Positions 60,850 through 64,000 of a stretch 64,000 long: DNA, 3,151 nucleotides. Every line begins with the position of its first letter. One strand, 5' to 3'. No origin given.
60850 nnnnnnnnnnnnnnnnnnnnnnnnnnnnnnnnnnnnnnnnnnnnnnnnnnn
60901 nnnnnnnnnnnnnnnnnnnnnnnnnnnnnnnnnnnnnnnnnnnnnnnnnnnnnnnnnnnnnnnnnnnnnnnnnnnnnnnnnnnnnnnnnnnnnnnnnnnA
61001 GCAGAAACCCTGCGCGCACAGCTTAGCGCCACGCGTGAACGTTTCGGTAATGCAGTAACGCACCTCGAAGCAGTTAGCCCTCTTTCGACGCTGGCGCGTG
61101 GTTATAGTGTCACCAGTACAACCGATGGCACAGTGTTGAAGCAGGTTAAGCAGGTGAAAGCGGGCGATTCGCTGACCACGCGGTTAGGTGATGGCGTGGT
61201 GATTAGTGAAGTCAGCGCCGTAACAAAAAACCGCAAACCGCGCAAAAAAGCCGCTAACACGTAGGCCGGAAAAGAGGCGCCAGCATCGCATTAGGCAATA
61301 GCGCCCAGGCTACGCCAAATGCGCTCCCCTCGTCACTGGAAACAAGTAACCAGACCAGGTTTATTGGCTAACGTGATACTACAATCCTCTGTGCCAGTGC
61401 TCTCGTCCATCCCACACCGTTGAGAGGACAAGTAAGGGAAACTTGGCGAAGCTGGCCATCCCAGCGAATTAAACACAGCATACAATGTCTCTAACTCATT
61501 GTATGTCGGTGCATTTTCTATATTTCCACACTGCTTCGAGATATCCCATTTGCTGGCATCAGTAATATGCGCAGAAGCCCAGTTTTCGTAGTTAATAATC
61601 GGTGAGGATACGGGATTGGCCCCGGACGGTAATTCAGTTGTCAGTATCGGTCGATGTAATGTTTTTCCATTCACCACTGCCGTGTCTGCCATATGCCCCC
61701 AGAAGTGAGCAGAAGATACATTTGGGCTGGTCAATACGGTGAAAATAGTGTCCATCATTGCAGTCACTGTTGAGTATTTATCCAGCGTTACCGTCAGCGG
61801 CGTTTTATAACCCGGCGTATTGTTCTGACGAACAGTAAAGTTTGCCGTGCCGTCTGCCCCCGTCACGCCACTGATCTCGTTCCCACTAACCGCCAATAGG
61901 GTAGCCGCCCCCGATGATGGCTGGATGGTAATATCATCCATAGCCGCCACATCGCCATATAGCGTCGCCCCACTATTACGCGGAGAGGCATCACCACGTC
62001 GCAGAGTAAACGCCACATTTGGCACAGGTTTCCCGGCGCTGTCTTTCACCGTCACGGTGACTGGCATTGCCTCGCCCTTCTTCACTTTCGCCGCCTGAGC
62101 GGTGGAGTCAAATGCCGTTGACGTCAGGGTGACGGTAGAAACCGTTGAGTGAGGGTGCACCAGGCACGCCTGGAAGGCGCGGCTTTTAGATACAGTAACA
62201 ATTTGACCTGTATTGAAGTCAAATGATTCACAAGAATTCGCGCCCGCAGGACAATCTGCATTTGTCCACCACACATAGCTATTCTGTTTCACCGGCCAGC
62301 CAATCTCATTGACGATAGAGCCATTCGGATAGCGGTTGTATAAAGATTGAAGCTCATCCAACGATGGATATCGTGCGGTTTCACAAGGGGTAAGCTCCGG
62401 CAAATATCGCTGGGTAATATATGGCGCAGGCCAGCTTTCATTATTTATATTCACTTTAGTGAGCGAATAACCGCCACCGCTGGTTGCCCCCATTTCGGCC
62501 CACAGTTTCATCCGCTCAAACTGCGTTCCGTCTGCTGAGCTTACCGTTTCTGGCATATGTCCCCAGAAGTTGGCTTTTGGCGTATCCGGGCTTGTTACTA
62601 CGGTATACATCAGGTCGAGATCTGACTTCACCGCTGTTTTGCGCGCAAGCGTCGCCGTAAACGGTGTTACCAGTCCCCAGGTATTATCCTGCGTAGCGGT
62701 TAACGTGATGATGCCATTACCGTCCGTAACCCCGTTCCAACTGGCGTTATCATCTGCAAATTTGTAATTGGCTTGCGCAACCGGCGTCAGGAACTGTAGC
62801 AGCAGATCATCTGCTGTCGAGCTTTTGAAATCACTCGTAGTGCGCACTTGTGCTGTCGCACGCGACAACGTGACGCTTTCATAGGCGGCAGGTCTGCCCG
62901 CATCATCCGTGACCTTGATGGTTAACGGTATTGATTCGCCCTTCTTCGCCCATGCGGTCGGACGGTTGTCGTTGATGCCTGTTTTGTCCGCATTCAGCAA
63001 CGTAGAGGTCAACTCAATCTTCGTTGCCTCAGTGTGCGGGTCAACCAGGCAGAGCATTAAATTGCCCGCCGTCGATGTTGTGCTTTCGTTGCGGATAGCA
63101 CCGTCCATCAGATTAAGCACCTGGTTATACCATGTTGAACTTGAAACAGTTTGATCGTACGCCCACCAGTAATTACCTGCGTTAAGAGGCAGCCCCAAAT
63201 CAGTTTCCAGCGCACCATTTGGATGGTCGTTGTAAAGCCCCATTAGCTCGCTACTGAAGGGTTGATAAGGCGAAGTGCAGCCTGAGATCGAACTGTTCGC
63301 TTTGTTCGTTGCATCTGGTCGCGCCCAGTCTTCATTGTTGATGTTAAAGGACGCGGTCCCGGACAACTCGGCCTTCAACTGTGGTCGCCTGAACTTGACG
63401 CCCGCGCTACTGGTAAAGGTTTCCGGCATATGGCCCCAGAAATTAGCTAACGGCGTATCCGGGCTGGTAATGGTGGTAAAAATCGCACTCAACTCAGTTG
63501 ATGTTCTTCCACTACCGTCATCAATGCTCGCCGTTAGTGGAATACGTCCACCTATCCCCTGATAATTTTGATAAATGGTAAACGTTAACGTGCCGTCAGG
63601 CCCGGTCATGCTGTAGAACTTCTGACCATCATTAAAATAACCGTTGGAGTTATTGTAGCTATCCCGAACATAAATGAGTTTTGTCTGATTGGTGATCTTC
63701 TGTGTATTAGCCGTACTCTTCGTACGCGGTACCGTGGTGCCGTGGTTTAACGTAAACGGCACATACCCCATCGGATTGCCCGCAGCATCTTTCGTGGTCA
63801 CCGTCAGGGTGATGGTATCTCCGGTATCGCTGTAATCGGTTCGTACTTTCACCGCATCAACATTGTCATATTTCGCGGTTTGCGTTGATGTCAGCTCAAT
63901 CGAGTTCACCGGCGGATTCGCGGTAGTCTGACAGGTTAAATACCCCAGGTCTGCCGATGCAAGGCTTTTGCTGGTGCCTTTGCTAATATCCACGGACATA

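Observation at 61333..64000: Giant Ig-like repeat adhesin gene convergent on xseA: three tandem modules of about 870 bp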

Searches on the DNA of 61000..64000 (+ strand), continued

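Call 30: get_annotated_region(hit=H53, flank=10000)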
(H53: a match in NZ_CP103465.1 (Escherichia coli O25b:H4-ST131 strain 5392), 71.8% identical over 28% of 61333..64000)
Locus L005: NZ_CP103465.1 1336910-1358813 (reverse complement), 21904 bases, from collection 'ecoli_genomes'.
description: Escherichia coli O25b:H4-ST131 strain 5392 chromosome, complete genome
organism: Escherichia coli O25b:H4-ST131 strain 5392 (NCBI taxid 941322)
replicon: chromosome; assembly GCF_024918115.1
host: Homo sapiens; source: blood; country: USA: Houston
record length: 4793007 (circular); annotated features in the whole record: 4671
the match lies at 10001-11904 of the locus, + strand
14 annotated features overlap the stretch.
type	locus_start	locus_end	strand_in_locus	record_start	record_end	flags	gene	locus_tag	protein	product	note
CDS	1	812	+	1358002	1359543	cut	ppx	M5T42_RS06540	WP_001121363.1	exopolyphosphatase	-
CDS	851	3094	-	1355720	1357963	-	pdeF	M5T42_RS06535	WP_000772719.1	cyclic-guanylate-specific phosphodiesterase PdeF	-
CDS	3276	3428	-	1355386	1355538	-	-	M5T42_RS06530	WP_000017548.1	hypothetical protein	-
CDS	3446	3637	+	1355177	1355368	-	yfgG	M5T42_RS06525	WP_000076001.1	YfgG family protein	-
CDS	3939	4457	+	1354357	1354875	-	yfgH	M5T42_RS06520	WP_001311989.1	outer membrane lipoprotein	-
CDS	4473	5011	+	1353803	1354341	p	yfgI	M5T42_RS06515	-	DUF5384 family protein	frameshifted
CDS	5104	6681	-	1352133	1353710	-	guaA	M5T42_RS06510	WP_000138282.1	glutamine-hydrolyzing GMP synthase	-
CDS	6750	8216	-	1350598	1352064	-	guaB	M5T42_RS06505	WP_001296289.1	IMP dehydrogenase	-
CDS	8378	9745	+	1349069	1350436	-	xseA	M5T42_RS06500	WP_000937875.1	exodeoxyribonuclease VII large subunit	-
CDS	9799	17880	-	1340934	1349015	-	-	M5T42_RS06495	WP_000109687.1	adhesion domain-containing protein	-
CDS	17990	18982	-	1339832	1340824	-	-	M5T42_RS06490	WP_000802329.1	SinI family autotransporter-associated protein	-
CDS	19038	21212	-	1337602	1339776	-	sinH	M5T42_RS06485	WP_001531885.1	intimin-like inverse autotransporter SinH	-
CDS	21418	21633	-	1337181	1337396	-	-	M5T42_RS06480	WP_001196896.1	zinc ribbon domain-containing protein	-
CDS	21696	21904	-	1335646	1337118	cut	der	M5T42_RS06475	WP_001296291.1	ribosome biogenesis GTPase Der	-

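Call 36: get_annotated_region(hit=H11, flank=4000)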
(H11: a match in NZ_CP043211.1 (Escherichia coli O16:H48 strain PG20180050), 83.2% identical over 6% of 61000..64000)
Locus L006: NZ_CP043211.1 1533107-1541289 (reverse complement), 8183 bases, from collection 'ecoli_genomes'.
description: Escherichia coli O16:H48 strain PG20180050 chromosome, complete genome
organism: Escherichia coli O16:H48 strain PG20180050 (NCBI taxid 2605619)
replicon: chromosome; assembly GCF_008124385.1
host: -; source: mouse gut; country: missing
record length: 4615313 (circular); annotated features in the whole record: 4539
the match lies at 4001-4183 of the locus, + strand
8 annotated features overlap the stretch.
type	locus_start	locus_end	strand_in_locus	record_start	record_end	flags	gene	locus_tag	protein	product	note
CDS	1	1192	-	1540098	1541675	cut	guaA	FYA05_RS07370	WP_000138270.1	glutamine-hydrolyzing GMP synthase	-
CDS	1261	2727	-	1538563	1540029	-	guaB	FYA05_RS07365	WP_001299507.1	IMP dehydrogenase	-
CDS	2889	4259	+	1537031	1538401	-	xseA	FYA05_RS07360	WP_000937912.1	exodeoxyribonuclease VII large subunit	-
CDS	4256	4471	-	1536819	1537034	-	yfgJ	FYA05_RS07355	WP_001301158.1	zinc ribbon domain-containing protein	-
CDS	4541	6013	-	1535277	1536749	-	der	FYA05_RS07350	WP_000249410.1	ribosome biogenesis GTPase Der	-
CDS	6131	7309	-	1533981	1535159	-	bamB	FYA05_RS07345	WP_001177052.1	outer membrane protein assembly factor BamB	-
CDS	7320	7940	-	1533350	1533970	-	yfgM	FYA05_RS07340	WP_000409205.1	ancillary SecYEG translocon subunit YfgM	-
CDS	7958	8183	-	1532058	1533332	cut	hisS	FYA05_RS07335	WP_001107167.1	histidine--tRNA ligase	-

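Call 37: get_annotated_region(hit=H65, flank=8000)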
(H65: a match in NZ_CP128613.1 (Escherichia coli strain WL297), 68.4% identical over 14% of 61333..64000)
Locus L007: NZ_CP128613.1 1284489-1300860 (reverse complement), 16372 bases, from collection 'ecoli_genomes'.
description: Escherichia coli strain WL297 chromosome, complete genome
organism: Escherichia coli strain WL297 (NCBI taxid 562)
replicon: chromosome; assembly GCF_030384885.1
host: Homo sapiens; source: missing; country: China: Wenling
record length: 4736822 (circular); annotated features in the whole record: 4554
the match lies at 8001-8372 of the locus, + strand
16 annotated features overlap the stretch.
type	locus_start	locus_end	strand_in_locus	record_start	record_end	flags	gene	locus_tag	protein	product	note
CDS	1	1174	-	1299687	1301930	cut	pdeF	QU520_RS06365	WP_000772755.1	cyclic-guanylate-specific phosphodiesterase PdeF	-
CDS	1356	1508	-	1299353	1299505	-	-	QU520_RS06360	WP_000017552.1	hypothetical protein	-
CDS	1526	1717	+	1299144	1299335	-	yfgG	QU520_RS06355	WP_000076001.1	YfgG family protein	-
CDS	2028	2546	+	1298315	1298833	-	yfgH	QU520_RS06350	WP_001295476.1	glycine zipper 2TM domain-containing protein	-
CDS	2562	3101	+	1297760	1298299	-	yfgI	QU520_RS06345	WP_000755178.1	DUF5384 family protein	-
CDS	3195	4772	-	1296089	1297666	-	guaA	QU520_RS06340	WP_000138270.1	glutamine-hydrolyzing GMP synthase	-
CDS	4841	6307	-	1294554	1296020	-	guaB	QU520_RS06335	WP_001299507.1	IMP dehydrogenase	-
CDS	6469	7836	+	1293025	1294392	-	xseA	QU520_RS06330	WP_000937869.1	exodeoxyribonuclease VII large subunit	-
CDS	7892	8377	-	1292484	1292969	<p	-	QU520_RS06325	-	adhesion domain-containing protein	incomplete; partial in the middle of a contig; missing N-terminus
CDS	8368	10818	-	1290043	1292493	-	sinH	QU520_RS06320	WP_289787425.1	intimin-like inverse autotransporter SinH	-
CDS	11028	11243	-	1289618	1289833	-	-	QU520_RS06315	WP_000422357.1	zinc ribbon domain-containing protein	-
CDS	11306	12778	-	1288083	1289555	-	der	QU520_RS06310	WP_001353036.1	ribosome biogenesis GTPase Der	-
CDS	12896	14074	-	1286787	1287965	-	bamB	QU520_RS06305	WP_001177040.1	outer membrane protein assembly factor BamB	-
CDS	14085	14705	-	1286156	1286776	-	yfgM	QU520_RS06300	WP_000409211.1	ancillary SecYEG translocon subunit YfgM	-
CDS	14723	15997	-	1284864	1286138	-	hisS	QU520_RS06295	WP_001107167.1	histidine--tRNA ligase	-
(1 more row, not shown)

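Call 63: search_dna_similar(query=L001:20334-26753:+, collection=ecoli_genomes, mode=near, max_rows=60, rows=best)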
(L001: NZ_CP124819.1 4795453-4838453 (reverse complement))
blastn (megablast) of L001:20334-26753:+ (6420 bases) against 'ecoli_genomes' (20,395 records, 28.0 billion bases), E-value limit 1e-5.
Records with a match: 1724; places in all: 1724; records where one place covers at least 80% of the query: 47.
Genomes with a match: 1724 of 5426; with a place that covers at least 80% of the query: 47. Places per genome that has any: lowest 1, median 1, highest 1. On chromosomes: 1724 places; on plasmids: 0.
Best place of each record, by identity: >=99% 27; 95-99% 18; 90-95% 3; 60-80% 1676.
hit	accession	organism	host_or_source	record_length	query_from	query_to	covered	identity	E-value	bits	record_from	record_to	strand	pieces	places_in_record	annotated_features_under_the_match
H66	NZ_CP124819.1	Escherichia coli strain C325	Homo sapiens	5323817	1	6420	100%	100.0%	0e+0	11856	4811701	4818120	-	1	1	adhesion domain-containing protein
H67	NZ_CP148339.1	Escherichia coli strain Z1323HEC0422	Homo sapiens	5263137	1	6420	100%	100.0%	0e+0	11856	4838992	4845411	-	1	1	adhesion domain-containing protein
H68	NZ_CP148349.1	Escherichia coli strain Z1323HEC0399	Homo sapiens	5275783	1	6420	100%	100.0%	0e+0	11856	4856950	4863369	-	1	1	adhesion domain-containing protein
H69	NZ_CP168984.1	Escherichia coli strain UTME-3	Veal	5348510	1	6420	100%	100.0%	0e+0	11861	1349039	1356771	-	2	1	adhesion domain-containing protein | Immunoglobulin-like domain BIg-containing protein | IS3 family transposase | AL1L pseudoknot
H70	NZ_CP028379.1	Escherichia coli O145 str. RM9872 strain RM9872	Bos taurus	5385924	1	6420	100%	100.0%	0e+0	11851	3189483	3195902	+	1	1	adhesion domain-containing protein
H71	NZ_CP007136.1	Escherichia coli O145:H28 str. RM12581 strain RM12581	lettuce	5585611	1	6420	100%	100.0%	0e+0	11851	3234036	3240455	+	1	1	adhesion domain-containing protein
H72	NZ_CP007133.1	Escherichia coli O145:H28 str. RM12761 strain RM12761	ice cream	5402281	1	6420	100%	100.0%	0e+0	11851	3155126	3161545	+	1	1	adhesion domain-containing protein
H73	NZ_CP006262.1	Escherichia coli O145:H28 str. RM13516 strain RM13516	Homo sapiens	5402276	1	6420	100%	100.0%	0e+0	11851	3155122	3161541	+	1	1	adhesion domain-containing protein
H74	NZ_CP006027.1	Escherichia coli O145:H28 str. RM13514 strain RM13514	Homo sapiens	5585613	1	6420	100%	100.0%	0e+0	11851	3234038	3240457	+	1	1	adhesion domain-containing protein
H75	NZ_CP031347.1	Escherichia coli O145 strain RM9873-C1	cattle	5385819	1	6420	100%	100.0%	0e+0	11851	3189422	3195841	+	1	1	adhesion domain-containing protein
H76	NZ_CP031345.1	Escherichia coli O145 strain RM12367-C1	creek water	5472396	1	6420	100%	100.0%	0e+0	11851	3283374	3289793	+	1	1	adhesion domain-containing protein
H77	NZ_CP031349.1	Escherichia coli O145 strain RM9467-C1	Cattle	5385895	1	6420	100%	100.0%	0e+0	11851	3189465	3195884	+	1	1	adhesion domain-containing protein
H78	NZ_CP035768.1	Escherichia coli O145 strain RM11626-C1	Cattle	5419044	1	6420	100%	100.0%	0e+0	11851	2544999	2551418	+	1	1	adhesion domain-containing protein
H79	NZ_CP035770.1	Escherichia coli O145 strain RM8988-C1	Cattle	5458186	1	6420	100%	100.0%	0e+0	11851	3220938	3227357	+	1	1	adhesion domain-containing protein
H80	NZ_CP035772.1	Escherichia coli O145 strain RM8843-C1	missing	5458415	1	6420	100%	100.0%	0e+0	11851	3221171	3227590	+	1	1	adhesion domain-containing protein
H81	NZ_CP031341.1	Escherichia coli O145 strain RM12275-C1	missing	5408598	1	6420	100%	100.0%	0e+0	11851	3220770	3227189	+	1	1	adhesion domain-containing protein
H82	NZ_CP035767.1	Escherichia coli O145 strain RM12522-C8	Cattle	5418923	1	6420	100%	100.0%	0e+0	11851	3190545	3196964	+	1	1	adhesion domain-containing protein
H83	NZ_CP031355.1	Escherichia coli O145 strain RM8995-C1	missing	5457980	1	6420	100%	100.0%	0e+0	11851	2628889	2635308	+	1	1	adhesion domain-containing protein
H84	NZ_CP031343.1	Escherichia coli O145 strain RM10425-C1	cattle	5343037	1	6420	100%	100.0%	0e+0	11851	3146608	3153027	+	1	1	adhesion domain-containing protein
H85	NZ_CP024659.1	Escherichia coli strain RM9872-C1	cattle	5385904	1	6420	100%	100.0%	0e+0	11851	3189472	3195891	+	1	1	adhesion domain-containing protein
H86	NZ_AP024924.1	Escherichia coli O145:H28 strain 16003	Homo sapiens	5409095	1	6420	100%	100.0%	0e+0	11851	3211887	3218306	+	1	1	adhesion domain-containing protein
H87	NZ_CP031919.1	Escherichia coli O145:NM strain FWSEC0002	Homo sapiens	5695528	1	6420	100%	100.0%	0e+0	11851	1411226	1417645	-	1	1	adhesion domain-containing protein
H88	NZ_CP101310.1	Escherichia coli strain 99-3311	Homo sapiens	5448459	1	6420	100%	100.0%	0e+0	11851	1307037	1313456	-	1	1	adhesion domain-containing protein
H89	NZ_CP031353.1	Escherichia coli O145 strain RM9154-C1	Cattle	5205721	1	6420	100%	100.0%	0e+0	11845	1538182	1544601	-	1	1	adhesion domain-containing protein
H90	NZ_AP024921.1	Escherichia coli O145:H28 strain 12E115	Homo sapiens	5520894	1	6420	100%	100.0%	0e+0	11845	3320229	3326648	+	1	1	adhesion domain-containing protein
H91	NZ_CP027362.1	Escherichia coli strain 95-3192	missing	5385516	1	6420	100%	100.0%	0e+0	11839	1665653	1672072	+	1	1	adhesion domain-containing protein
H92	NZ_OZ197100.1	Escherichia coli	environment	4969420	1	6420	100%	99.0%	0e+0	11518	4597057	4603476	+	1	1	adhesion domain-containing protein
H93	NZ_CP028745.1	Escherichia coli strain A30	Papio cynocephalus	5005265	1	6420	100%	98.8%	0e+0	11424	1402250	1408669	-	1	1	adhesion domain-containing protein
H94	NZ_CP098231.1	Escherichia coli strain XJ34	bovine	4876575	1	6420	100%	98.7%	0e+0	11407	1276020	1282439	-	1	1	adhesion domain-containing protein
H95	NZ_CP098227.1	Escherichia coli strain XJ6-3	bovine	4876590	1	6420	100%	98.7%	0e+0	11407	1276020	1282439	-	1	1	adhesion domain-containing protein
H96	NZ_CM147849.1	Escherichia coli strain 33F4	Calf of Bos taurus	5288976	1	6420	100%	98.7%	0e+0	11402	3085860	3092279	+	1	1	adhesion domain-containing protein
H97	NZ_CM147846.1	Escherichia coli strain 32F4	Calf of Bos taurus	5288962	1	6420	100%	98.7%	0e+0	11402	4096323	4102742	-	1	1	adhesion domain-containing protein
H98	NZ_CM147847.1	Escherichia coli strain 33E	farm environment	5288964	1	6420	100%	98.7%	0e+0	11402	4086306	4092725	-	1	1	adhesion domain-containing protein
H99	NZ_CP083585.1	Escherichia coli strain ECNB21-M121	meat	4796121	1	6420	100%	98.6%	0e+0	11374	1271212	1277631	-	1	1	adhesion domain-containing protein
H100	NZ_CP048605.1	Escherichia coli strain PapRG-06-5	Papio papio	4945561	1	6420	100%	98.6%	0e+0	11369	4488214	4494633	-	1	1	adhesion domain-containing protein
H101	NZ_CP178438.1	Escherichia coli strain JX21CE8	chicken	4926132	1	6420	100%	98.6%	0e+0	11369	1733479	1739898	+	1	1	adhesion domain-containing protein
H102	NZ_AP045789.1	Escherichia coli strain 23CRST027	Homo sapiens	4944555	1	6420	100%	98.6%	0e+0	11369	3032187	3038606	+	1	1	adhesion domain-containing protein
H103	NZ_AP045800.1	Escherichia coli strain 23CRST031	Homo sapiens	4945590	1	6420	100%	98.6%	0e+0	11369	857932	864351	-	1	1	adhesion domain-containing protein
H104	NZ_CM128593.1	Escherichia coli strain 100416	Homo sapiens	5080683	1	6420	100%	98.5%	0e+0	11334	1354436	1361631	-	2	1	adhesion domain-containing protein (x2) | IS1-like element IS1B family transposase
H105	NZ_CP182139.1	Escherichia coli strain CUWW06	wastewater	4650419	1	6420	100%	98.5%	0e+0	11319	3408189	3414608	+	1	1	adhesion domain-containing protein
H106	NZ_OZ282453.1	Escherichia coli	restricted access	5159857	1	6420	100%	98.4%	0e+0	11302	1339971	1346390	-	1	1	adhesion domain-containing protein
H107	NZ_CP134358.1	Escherichia coli strain TUM13936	Homo sapiens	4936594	1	6420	100%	98.3%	0e+0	11252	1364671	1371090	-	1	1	adhesion domain-containing protein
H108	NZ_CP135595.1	Escherichia coli strain GDSC2227PM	vegetable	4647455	1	6420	95%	98.5%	0e+0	10776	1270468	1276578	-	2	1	adhesion domain-containing protein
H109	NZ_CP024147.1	Escherichia coli strain 14EC033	clinical patient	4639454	1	6420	87%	98.7%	0e+0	9951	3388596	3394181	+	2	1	adhesion domain-containing protein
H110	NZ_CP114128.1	Escherichia coli strain PE164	pig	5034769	1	6420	89%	94.4%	0e+0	8802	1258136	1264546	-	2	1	adhesion domain-containing protein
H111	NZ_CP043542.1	Escherichia coli strain F2_81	Sus scrofa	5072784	1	6420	89%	94.4%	0e+0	8802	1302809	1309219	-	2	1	adhesion domain-containing protein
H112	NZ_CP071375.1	Escherichia coli strain E105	fish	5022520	1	6420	89%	94.4%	0e+0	8802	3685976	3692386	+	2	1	adhesion domain-containing protein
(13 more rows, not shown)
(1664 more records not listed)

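Call 64: get_annotated_region(hit=H109, flank=1500)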
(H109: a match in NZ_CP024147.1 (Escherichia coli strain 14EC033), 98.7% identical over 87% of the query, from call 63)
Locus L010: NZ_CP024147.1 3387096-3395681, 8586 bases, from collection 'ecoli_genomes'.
description: Escherichia coli strain 14EC033 chromosome, complete genome
organism: Escherichia coli strain 14EC033 (NCBI taxid 562)
replicon: chromosome; assembly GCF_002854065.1
host: -; source: clinical patient; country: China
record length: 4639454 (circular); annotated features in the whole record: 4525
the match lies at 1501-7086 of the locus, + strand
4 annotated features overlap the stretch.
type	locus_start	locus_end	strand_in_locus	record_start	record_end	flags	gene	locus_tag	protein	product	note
CDS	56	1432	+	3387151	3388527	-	xseA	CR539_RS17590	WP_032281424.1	exodeoxyribonuclease VII large subunit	-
CDS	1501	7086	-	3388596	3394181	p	-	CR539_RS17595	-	adhesion domain-containing protein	frameshifted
CDS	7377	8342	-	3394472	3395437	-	-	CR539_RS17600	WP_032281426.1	SinI family autotransporter-associated protein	-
CDS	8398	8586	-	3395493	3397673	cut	sinH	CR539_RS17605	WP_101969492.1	intimin-like inverse autotransporter SinH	-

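Call 65: get_annotated_region(hit=H108, flank=1500)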
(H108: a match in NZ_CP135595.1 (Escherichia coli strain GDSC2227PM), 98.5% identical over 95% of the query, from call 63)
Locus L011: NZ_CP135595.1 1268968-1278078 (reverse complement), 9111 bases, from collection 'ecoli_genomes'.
description: Escherichia coli strain GDSC2227PM chromosome, complete genome
organism: Escherichia coli strain GDSC2227PM (NCBI taxid 562)
replicon: chromosome; assembly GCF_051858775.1
host: -; source: vegetable; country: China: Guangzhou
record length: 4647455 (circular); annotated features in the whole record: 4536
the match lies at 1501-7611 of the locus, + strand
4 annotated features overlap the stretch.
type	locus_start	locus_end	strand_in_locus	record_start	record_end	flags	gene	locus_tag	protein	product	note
CDS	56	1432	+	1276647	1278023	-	xseA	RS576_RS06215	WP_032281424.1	exodeoxyribonuclease VII large subunit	-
CDS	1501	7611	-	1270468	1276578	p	-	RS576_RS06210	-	adhesion domain-containing protein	internal stop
CDS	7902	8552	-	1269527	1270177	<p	-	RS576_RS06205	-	SinI family autotransporter-associated protein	incomplete; partial in the middle of a contig; missing N-terminus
CDS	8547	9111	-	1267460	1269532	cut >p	sinH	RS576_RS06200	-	intimin-like inverse autotransporter SinH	incomplete; partial in the middle of a contig; missing C-terminus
